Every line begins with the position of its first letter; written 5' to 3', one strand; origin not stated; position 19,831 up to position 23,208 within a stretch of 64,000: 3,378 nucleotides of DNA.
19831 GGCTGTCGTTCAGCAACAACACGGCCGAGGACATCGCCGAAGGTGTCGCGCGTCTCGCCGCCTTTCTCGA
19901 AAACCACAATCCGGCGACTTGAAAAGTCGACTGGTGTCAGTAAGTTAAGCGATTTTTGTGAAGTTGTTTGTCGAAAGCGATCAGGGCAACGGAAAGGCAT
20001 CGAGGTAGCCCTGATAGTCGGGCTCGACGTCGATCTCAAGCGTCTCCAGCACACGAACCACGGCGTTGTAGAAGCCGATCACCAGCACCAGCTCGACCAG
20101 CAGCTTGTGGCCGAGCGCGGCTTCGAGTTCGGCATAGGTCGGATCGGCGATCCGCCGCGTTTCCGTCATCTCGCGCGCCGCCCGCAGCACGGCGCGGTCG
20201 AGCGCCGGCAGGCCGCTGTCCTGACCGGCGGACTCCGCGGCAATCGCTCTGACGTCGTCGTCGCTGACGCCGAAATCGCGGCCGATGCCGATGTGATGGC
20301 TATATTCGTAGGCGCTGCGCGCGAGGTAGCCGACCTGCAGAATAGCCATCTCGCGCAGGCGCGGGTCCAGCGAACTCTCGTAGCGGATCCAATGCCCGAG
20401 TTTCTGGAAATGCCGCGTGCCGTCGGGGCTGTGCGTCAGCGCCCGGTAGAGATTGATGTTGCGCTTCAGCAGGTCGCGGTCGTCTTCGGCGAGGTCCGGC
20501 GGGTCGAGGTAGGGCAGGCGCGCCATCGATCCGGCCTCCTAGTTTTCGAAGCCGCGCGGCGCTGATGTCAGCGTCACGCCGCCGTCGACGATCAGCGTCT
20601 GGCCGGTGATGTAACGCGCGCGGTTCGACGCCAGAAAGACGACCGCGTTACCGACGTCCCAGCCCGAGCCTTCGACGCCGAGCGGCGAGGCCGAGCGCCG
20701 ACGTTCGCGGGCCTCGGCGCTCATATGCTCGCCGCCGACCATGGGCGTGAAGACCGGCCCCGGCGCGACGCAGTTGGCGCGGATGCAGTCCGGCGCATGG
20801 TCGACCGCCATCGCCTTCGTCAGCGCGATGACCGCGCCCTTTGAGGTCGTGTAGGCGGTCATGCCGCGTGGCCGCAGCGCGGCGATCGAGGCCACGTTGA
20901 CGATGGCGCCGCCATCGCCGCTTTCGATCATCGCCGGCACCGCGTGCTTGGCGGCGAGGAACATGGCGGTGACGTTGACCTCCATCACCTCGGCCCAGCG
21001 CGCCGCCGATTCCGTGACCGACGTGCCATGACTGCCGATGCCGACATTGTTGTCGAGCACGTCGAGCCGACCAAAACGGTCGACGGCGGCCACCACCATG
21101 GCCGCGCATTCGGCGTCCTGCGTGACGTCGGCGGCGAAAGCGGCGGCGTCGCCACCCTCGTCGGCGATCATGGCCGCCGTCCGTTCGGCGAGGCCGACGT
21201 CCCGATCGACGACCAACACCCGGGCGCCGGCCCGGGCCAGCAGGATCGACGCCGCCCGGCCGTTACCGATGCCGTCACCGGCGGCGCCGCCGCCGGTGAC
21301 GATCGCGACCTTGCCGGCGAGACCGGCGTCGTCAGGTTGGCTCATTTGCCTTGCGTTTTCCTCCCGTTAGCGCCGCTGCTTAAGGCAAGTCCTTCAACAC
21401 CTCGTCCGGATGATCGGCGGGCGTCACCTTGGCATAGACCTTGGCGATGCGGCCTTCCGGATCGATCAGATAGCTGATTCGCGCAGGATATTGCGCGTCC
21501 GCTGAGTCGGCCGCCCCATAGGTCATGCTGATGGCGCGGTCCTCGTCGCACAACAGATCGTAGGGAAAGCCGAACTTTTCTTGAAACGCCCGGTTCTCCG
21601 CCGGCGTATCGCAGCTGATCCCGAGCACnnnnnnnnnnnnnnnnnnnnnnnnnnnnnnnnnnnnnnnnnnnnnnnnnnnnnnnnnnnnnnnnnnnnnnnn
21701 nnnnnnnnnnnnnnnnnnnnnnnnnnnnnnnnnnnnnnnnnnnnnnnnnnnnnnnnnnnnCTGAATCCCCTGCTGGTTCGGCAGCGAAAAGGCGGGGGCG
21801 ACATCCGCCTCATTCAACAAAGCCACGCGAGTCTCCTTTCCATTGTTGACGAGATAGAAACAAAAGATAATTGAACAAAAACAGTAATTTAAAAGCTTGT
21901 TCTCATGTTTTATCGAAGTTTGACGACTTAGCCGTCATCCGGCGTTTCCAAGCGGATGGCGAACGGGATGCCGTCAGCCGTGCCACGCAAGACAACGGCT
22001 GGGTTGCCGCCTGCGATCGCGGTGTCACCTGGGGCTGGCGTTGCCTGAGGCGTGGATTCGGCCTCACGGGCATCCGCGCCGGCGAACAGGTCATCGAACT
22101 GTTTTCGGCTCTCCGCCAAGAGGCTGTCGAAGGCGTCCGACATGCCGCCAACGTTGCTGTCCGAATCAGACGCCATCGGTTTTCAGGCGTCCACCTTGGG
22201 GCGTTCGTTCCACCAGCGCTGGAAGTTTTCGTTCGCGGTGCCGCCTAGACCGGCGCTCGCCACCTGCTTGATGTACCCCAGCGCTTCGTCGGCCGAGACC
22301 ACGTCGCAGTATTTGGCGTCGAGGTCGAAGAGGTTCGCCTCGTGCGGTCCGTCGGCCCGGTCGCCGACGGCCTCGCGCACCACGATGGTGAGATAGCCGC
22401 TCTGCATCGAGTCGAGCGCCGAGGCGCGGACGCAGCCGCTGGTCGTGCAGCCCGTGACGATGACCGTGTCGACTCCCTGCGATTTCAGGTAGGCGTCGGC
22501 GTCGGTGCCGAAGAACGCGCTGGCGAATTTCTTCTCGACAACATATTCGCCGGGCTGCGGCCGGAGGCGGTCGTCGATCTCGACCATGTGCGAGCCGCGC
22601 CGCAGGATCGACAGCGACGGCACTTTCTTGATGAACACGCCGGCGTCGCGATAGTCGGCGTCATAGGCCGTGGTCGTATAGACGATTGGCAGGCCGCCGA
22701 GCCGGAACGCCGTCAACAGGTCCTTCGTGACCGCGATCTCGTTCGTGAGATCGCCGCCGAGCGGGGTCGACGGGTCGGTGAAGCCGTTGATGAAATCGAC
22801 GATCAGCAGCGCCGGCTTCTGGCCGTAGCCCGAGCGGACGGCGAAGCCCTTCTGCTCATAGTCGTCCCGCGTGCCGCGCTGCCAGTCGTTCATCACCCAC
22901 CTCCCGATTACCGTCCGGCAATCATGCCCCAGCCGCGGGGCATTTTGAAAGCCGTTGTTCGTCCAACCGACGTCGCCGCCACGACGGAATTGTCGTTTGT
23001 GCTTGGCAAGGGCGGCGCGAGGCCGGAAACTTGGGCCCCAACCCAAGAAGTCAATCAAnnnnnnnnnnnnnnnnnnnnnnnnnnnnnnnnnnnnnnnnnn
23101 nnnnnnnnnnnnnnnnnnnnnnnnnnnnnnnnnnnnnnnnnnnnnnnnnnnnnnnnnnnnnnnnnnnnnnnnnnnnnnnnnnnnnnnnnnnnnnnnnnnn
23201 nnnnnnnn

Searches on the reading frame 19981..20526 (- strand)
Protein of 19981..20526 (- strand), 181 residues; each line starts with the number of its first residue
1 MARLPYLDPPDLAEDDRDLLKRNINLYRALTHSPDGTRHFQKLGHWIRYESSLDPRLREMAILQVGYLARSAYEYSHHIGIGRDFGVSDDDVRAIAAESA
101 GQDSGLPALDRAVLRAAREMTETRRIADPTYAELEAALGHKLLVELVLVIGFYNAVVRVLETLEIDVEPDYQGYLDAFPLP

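Call 4: search_protein_families(library=pfam, proteins=[window:19981-20526:-])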
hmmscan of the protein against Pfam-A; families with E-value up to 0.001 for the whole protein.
window:19981-20526:- (181 aa): 1 family
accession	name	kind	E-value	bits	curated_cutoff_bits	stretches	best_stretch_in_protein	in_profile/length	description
PF02627.25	CMD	-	8.6e-10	38.9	23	1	35-118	2-83/84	Carboxymuconolactone decarboxylase family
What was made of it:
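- On AhpD-like selenoprotein (neighbour gene 19981..20526): The CMD domain is present (call 4).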

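Call 7: search_protein_families(library=ncbifam, proteins=[window:19981-20526:-], max_evalue=0.01)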
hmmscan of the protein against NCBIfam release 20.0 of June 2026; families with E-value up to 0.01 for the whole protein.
window:19981-20526:- (181 aa): 3 families
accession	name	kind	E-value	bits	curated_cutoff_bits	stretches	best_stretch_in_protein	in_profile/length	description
TIGR01926.1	peroxid_rel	subfamily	1.4e-06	28.2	81.8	1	23-169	29-177/178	peroxidase-related enzyme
NF041238.1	AhpD_rel_CFYUT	equivalog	5.7e-05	22.5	175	0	91-169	259-337/357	alkylhydroperoxidase-related (seleno)protein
NF053654.1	GroundWater_YciW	equivalog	0.00046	20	310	1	53-164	60-170/179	YciW-related (seleno)protein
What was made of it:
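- On AhpD-like selenoprotein (neighbour gene 19981..20526): It scores far below the AhpD-related selenoprotein models (22.5 bits against 175, call 7).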

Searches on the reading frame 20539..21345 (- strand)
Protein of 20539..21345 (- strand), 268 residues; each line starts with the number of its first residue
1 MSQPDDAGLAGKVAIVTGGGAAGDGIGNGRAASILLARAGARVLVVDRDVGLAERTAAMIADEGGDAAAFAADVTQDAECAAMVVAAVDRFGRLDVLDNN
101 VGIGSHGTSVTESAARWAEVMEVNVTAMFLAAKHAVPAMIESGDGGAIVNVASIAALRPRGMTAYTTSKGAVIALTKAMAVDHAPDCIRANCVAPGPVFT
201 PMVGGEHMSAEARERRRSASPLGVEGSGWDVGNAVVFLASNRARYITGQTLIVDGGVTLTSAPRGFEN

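Call 4: search_protein_families(library=pfam, proteins=[window:20539-21345:-])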
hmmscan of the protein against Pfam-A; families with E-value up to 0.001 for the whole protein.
window:20539-21345:- (268 aa): 2 families
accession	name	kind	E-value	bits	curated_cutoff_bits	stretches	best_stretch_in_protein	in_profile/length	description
PF13561.12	adh_short_C2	-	2.3e-56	191.5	27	1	20-258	1-236/236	Enoyl-(Acyl carrier protein) reductase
PF00106.31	adh_short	-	6.9e-46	156.6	26.6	1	12-204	1-188/195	short chain dehydrogenase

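Call 38: find_encoding_contigs(protein=window:20539-21345:-, flank=10000, max_places=3)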
Protein window:20539-21345:- (268 aa): no gene with exactly this product is on record in the collection.

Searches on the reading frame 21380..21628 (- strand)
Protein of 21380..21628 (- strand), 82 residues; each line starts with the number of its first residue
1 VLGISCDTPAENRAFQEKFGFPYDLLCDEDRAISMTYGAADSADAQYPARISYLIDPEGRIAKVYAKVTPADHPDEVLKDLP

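Call 11: find_encoding_contigs(protein=window:21380-21628:-, flank=10000, max_places=6)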
Protein window:21380-21628:- (82 aa): no gene with exactly this product is on record in the collection.
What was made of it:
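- The exact source genome is not in the look-up collection, so it could not be examined (calls 11, 38).
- Tried and rejected: Exact-sequence look-ups of two window proteins to identify the source genome (calls 11, 38).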

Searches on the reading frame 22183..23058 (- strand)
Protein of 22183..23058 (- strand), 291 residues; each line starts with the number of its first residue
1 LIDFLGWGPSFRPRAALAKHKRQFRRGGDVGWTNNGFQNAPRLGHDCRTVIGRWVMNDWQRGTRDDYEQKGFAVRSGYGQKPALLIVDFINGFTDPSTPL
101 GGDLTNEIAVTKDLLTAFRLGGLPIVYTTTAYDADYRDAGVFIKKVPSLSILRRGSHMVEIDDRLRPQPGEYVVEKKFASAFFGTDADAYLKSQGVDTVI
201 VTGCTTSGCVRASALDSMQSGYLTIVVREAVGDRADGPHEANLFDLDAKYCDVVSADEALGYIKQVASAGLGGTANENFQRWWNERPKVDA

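Call 4: search_protein_families(library=pfam, proteins=[window:22183-23058:-])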
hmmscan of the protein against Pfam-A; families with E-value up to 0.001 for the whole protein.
window:22183-23058:- (291 aa): 1 family
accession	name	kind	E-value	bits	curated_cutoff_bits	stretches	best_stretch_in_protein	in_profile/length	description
PF00857.26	Isochorismatase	-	1.1e-36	126.9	27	1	83-257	2-174/175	Isochorismatase domain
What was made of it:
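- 22183..22893 (-): Isochorismatase-family hydrolase gene. It is the only neighbour conserved across relatives, lying upstream on the same strand. The real start is probably M56 of the 291-aa ORF that runs to 23058. It may be a functional partner, but this is not established. Call 4 (PF00857, E=1.1e-36).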
